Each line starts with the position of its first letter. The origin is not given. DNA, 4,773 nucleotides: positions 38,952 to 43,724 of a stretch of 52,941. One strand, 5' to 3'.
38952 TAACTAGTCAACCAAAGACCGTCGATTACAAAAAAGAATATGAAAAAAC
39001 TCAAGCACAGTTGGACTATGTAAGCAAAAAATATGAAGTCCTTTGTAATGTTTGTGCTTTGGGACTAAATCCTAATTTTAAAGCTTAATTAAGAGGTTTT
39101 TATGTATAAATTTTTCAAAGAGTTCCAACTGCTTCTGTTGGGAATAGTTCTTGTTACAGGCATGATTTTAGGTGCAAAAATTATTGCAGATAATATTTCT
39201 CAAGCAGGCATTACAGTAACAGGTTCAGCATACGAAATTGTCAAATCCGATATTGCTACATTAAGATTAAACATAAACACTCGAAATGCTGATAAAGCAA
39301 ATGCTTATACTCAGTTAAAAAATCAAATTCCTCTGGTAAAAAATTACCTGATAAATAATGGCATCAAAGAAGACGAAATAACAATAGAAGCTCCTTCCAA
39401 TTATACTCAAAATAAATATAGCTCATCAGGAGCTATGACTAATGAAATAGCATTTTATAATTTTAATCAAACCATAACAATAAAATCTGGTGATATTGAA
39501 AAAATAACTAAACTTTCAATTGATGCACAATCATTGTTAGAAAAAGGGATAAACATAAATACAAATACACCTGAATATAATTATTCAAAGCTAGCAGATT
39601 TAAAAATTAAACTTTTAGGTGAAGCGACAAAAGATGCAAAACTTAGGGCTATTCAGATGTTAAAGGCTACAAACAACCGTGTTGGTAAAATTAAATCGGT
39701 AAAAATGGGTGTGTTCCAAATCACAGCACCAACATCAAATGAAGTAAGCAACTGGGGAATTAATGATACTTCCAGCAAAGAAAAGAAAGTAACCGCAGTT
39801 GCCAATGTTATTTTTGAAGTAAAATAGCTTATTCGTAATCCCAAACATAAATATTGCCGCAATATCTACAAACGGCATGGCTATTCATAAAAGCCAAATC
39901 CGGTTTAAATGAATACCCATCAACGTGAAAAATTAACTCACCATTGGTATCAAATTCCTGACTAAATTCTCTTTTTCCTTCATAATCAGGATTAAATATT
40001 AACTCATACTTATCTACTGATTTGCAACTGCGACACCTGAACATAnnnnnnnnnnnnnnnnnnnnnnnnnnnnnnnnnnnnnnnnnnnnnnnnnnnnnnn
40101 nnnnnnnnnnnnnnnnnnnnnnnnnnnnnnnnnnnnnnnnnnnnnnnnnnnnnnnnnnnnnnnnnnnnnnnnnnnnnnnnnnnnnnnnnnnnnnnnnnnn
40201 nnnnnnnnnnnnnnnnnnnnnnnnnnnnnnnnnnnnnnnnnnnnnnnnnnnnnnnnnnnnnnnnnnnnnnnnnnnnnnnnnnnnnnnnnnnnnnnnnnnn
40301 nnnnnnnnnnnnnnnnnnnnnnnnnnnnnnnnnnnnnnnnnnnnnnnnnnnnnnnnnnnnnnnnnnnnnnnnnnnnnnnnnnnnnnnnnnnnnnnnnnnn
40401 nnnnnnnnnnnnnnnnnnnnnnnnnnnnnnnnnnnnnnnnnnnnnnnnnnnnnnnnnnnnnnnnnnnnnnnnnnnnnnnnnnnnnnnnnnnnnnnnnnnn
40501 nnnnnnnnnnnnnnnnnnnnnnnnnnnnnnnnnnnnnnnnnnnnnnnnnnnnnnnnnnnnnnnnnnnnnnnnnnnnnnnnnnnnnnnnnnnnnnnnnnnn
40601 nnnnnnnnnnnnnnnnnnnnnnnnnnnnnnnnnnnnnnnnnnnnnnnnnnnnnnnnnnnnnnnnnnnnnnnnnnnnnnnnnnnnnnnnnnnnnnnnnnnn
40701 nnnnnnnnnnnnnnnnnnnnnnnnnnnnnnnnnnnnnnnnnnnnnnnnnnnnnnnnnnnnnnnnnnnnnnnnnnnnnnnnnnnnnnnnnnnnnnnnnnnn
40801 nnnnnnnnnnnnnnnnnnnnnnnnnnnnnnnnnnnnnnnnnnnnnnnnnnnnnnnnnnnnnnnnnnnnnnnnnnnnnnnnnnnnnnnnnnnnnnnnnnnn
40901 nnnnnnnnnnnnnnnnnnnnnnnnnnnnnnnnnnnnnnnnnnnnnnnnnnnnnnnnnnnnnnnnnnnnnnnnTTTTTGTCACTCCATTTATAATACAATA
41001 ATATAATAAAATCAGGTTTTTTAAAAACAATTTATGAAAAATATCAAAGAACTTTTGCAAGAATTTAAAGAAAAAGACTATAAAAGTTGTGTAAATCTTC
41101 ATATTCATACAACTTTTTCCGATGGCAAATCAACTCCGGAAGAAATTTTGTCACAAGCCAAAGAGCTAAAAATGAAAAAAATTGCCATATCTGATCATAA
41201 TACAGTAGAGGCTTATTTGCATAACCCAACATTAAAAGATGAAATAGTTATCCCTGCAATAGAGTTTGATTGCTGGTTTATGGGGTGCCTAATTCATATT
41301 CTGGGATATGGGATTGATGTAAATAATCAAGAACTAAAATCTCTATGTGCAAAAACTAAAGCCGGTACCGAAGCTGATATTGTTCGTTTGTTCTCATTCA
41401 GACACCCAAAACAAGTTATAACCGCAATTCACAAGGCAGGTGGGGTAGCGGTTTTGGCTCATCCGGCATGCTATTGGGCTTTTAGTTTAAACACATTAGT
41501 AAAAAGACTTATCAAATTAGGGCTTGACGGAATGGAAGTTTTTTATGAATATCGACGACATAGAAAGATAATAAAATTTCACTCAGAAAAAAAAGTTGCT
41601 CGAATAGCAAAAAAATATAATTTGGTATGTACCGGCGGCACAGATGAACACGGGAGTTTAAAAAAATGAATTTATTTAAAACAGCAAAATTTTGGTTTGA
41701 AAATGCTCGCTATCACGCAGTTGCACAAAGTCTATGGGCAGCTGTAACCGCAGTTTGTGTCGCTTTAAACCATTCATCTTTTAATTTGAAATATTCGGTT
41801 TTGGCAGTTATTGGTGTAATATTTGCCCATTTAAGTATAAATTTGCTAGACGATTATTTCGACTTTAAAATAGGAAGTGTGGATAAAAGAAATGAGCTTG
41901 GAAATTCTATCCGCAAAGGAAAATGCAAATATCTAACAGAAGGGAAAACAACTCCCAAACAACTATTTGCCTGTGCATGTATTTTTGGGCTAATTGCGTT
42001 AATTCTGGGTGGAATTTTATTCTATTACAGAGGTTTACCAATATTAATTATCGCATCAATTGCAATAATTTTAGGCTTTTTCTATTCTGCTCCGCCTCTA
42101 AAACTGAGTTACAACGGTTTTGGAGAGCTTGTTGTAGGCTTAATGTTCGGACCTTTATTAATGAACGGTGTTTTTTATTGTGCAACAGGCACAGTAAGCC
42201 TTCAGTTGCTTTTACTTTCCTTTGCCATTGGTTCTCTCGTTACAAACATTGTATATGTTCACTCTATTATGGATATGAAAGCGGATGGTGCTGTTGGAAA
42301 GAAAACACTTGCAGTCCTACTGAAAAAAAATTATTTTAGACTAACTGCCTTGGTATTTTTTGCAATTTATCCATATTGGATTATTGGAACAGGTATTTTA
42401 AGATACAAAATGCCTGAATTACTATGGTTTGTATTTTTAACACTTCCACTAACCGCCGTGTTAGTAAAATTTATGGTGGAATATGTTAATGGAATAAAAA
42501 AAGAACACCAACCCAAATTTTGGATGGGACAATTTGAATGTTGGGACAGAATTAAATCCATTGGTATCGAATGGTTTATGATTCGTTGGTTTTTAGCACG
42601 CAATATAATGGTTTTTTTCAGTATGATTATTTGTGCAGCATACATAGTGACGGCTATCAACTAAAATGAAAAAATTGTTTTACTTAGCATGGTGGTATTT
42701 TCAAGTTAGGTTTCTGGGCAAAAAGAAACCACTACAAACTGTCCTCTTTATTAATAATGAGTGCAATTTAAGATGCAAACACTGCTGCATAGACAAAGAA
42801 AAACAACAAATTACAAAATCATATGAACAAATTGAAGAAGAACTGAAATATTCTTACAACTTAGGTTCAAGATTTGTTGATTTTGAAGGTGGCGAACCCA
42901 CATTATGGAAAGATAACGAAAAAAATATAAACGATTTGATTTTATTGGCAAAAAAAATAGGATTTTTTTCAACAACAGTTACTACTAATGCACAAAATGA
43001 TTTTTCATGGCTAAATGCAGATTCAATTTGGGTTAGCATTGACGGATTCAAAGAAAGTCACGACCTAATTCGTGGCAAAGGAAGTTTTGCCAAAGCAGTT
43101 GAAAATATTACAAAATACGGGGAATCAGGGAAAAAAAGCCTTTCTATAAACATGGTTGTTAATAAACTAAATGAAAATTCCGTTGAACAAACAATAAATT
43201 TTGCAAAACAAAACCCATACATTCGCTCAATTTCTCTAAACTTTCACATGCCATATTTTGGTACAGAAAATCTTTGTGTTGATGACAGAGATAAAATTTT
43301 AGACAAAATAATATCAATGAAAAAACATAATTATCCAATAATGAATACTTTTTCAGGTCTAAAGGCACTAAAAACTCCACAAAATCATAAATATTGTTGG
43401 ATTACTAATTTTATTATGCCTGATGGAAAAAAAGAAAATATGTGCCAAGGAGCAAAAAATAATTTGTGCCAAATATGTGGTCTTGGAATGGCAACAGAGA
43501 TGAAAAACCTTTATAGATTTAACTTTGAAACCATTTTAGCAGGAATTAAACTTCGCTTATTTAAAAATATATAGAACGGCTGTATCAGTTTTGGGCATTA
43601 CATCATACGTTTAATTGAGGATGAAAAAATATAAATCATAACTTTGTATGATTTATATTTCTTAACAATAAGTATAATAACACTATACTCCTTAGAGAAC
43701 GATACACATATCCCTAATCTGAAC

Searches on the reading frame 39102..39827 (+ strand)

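Call 63: search_protein_families(library=pfam, proteins=[window:39102-39827:+], max_evalue=0.001)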
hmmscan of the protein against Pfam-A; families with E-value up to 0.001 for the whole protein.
window:39102-39827:+ (241 aa): 1 family
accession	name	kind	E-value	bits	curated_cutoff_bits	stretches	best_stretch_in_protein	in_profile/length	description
PF04402.19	SIMPL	-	1.2e-24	88.2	25.2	1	37-207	1-165/205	Protein of unknown function (DUF541)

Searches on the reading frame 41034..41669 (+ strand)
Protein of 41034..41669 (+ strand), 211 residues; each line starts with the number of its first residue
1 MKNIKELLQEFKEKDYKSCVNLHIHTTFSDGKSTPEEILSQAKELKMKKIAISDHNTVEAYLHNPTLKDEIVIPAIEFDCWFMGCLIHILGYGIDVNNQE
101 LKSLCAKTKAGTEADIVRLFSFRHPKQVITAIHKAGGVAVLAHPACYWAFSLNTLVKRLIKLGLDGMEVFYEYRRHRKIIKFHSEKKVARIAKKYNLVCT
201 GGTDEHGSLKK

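Call 63: search_protein_families(library=pfam, proteins=[window:41034-41669:+], max_evalue=0.001)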
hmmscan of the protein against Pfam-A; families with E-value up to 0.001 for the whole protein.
window:41034-41669:+ (211 aa): 1 family
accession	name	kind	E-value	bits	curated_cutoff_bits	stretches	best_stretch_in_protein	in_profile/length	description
PF02811.25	PHP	-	1.1e-10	42.5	26.4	1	22-117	2-66/164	PHP domain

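Call 65: search_protein_families(library=ncbifam, proteins=[window:41034-41669:+], max_evalue=0.001)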
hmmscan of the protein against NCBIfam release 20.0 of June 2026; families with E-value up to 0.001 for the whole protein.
window:41034-41669:+ (211 aa): 13 families
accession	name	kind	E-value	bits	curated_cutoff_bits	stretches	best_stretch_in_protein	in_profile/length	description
NF047791.1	RNaseRnm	equivalog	4.6e-24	85.1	375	2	20-109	3-97/275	RNase RNM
NF041661.1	Cycl_ph_dihydrol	equivalog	2.5e-22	79.5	500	2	125-209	172-247/259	phosphoribosyl 1,2-cyclic phosphate 1,2-diphosphodiesterase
NF041577.1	nside_bi_sphtase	equivalog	1e-21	77.3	400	2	20-113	4-100/276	3',5'-nucleoside bisphosphate phosphatase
NF038032.1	CehA_McbA_metalo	domain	3.1e-14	53.1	80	1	21-206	6-179/315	CehA/McbA family metallohydrolase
NF045780.1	TrlF_fam_ATP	equivalog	4.7e-07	28.9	350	1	21-206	9-234/944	TrlF family AAA-like ATPase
NF004981.0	PRK06361.1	equivalog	6.8e-07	28.9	117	1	21-57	3-39/217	histidinol phosphate phosphatase domain-containing protein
TIGR01405.1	polC_Gram_pos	equivalog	1.1e-06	26.6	1043.45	1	4-64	88-151/1211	DNA polymerase III subunit alpha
NF001688.0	PRK00448.1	equivalog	1.1e-05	23.2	873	1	4-61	321-382/1445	PolC-type DNA polymerase III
NF005298.0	PRK06826.1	equivalog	4.6e-05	21.3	1260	1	17-57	3-45/1151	DNA polymerase III subunit alpha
NF004225.0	PRK05672.1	subfamily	0.00018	19.7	939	1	20-59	7-48/1047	error-prone DNA polymerase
NF007079.0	PRK09532.1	equivalog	0.00029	19.2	1525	1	18-57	2-43/876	DNA polymerase III subunit alpha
TIGR00594.1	polc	superfamily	0.00081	17.5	434.35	0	20-58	2-42/1022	DNA polymerase III subunit alpha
NF004226.0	PRK05673.1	equivalog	0.00096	17.1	1002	0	18-60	5-49/1146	DNA polymerase III subunit alpha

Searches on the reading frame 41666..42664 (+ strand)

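Call 63: search_protein_families(library=pfam, proteins=[window:41666-42664:+], max_evalue=0.001)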
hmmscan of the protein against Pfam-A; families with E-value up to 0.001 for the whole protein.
window:41666-42664:+ (332 aa): 1 family
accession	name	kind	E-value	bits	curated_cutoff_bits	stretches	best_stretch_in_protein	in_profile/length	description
PF01040.23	UbiA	-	1.7e-29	103.3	34.2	1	23-284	2-242/250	UbiA prenyltransferase family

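Call 65: search_protein_families(library=ncbifam, proteins=[window:41666-42664:+], max_evalue=0.001)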
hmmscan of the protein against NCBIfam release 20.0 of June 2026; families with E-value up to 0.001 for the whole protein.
window:41666-42664:+ (332 aa): 13 families
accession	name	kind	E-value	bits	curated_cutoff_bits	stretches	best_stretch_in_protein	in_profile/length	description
NF004751.0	PRK06080.1-3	equivalog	1.3e-30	107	264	1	6-272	9-264/296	1,4-dihydroxy-2-naphthoate polyprenyltransferase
NF004749.0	PRK06080.1-1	equivalog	5.1e-29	101.4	277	1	6-273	18-277/311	1,4-dihydroxy-2-naphthoate polyprenyltransferase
TIGR02235.1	menA_cyano-plnt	equivalog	5.4e-24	85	225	1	34-296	27-277/285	2-carboxy-1,4-naphthoquinone phytyltransferase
NF004617.0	PRK05951.1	equivalog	1.6e-23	83.3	239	1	36-272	44-272/306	prenyltransferase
NF004750.0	PRK06080.1-2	equivalog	6e-20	71.8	346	1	6-268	5-265/301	1,4-dihydroxy-2-naphthoate polyprenyltransferase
NF004753.0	PRK06080.1-5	equivalog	1.5e-16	60.4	555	1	12-266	16-268/312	1,4-dihydroxy-2-naphthoate polyprenyltransferase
NF009926.0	PRK13387.1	equivalog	2.8e-16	59.5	316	1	13-269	9-279/317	1,4-dihydroxy-2-naphthoate polyprenyltransferase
TIGR00751.1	menA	equivalog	9.3e-15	54.8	102.15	1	23-225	9-210/284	1,4-dihydroxy-2-naphthoate octaprenyltransferase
NF004754.0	PRK06080.1-6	equivalog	2.9e-12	46.6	522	1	7-221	9-222/308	1,4-dihydroxy-2-naphthoate polyprenyltransferase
NF004752.0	PRK06080.1-4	subfamily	3.2e-11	43.4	289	1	33-275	30-268/300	1,4-dihydroxy-2-naphthoate polyprenyltransferase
NF009523.0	PRK12884.1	equivalog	2.9e-09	36.5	269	1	22-280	16-249/279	prenyltransferase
NF005742.0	PRK07566.1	equivalog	6e-06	25.6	313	1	32-242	52-253/315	chlorophyll synthase ChlG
NF009058.0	PRK12392.1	subfamily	0.00058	19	494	1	42-271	49-274/333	bacteriochlorophyll c synthase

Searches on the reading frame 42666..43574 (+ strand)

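Call 63: search_protein_families(library=pfam, proteins=[window:42666-43574:+], max_evalue=0.001)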
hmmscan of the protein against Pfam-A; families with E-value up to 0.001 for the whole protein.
window:42666-43574:+ (302 aa): 1 family
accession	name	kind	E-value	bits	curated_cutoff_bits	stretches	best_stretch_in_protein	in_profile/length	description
PF04055.27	Radical_SAM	-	1.9e-18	67.6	29.5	1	30-180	4-166/166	Radical SAM superfamily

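Call 65: search_protein_families(library=ncbifam, proteins=[window:42666-43574:+], max_evalue=0.001)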
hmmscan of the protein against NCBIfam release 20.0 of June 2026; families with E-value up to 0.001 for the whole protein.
window:42666-43574:+ (302 aa): 49 families (the best 25 are shown)
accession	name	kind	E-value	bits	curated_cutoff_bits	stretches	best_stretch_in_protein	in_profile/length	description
TIGR03961.1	rSAM_PTO1314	hypoth_equivalog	4.8e-21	75.4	306.05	1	18-245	18-243/332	PTO1314 family radical SAM protein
NF050035.1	rSAM_WgK_link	exception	8e-15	54.7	650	1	21-231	7-211/367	radical SAM/SPASM peptide maturase WgkB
NF001199.0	PRK00164.2-1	equivalog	8.8e-15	54.6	231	1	28-186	17-181/308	GTP 3',8-cyclase MoaA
TIGR02668.1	moaA_archaeal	equivalog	1.8e-14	53.5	325.25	1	28-187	15-182/303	GTP 3',8-cyclase MoaA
NF045574.1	sacti_mat_StsB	exception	5.1e-14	52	625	1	21-194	93-269/466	StsB family radical SAM/SPASM domain sactipeptide maturase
TIGR02666.1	moaA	equivalog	1e-13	51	284.05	1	29-186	16-187/336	GTP 3',8-cyclase MoaA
TIGR03470.1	HpnH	equivalog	1.1e-13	50.9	225.05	1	18-179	22-186/318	adenosyl-hopene transferase HpnH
TIGR04251.1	SCM_rSAM_ScmF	equivalog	1.5e-13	50.9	400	1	22-197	2-185/353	SynChlorMet cassette radical SAM/SPASM protein ScmF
NF045646.2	rSAM_Se_TrsS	equivalog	2.2e-13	49.5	490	1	25-254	88-325/441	radical SAM (seleno)protein TrsS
TIGR04303.1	GeoRSP_rSAM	equivalog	3.2e-13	49.9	400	1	20-210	2-189/325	GeoRSP system radical SAM/SPASM protein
TIGR04054.1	rSAM_NirJ1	equivalog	5e-13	48.4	650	1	27-205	40-220/387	putative heme d1 biosynthesis radical SAM protein NirJ1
TIGR04250.1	SCM_rSAM_ScmE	equivalog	8.4e-13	47.9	400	1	29-186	9-171/358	SynChlorMet cassette radical SAM/SPASM protein ScmE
NF038283.1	viperin_w_prok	equivalog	1.4e-12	47.3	180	1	27-172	6-169/281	viperin family antiviral radical SAM protein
TIGR04546.1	rSAM_ahbC_deAc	equivalog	2.7e-12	46.2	650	1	16-206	33-224/390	12,18-didecarboxysiroheme deacetylase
NF045702.1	rSAM_GDGT_ether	equivalog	1.3e-11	43.8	450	1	26-184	89-257/486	tetraether lipid synthase Tes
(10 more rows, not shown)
